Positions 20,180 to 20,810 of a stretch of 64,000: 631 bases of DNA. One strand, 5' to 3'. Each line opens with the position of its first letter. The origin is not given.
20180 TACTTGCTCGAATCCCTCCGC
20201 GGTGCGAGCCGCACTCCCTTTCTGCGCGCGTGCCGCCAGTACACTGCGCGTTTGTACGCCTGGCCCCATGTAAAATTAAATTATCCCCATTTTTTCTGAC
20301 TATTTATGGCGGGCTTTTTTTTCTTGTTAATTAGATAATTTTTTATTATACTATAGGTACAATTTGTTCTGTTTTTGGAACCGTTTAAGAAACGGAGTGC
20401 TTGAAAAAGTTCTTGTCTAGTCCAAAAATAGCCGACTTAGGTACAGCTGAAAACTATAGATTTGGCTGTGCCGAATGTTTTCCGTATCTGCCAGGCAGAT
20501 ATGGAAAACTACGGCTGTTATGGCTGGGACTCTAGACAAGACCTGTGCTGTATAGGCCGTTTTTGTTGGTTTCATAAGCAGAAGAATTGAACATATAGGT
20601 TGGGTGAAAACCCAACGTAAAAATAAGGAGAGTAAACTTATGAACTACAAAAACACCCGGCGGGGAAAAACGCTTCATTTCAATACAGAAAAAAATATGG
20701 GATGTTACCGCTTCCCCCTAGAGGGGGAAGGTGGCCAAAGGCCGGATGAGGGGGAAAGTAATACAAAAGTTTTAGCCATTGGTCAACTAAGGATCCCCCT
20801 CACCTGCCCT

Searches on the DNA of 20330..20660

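Call 71: search_rna_families(source=window, start=20330, end=20660, threshold=evalue, max_evalue=10)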
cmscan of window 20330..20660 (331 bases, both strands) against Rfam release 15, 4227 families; matches with E-value up to 10: 5.
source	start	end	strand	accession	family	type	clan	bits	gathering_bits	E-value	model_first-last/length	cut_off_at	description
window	20559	20623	-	RF03429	mir-4451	Gene; miRNA;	-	17.5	100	0.64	1-66/66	no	mir-4451 microRNA precursor family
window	20427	20487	+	RF00661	mir-31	Gene; miRNA;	CL00133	16.6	51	0.47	1-83/83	no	mir-31 microRNA precursor family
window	20478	20508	+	RF04214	MIR7526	Gene; miRNA;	-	15.1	110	2.7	1-113/113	no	MIR7526 microRNA precursor family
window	20598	20630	+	RF03128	L31-Coriobacteria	Cis-reg; leader;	CL00118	15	33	5.7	1-33/33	no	L31-Coriobacteria ribosomal protein leader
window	20450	20563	-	RF02039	SPRY4-IT1_2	Gene; lncRNA;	-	10.4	40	5.4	1-120/120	no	SPRY4-IT1 conserved region 2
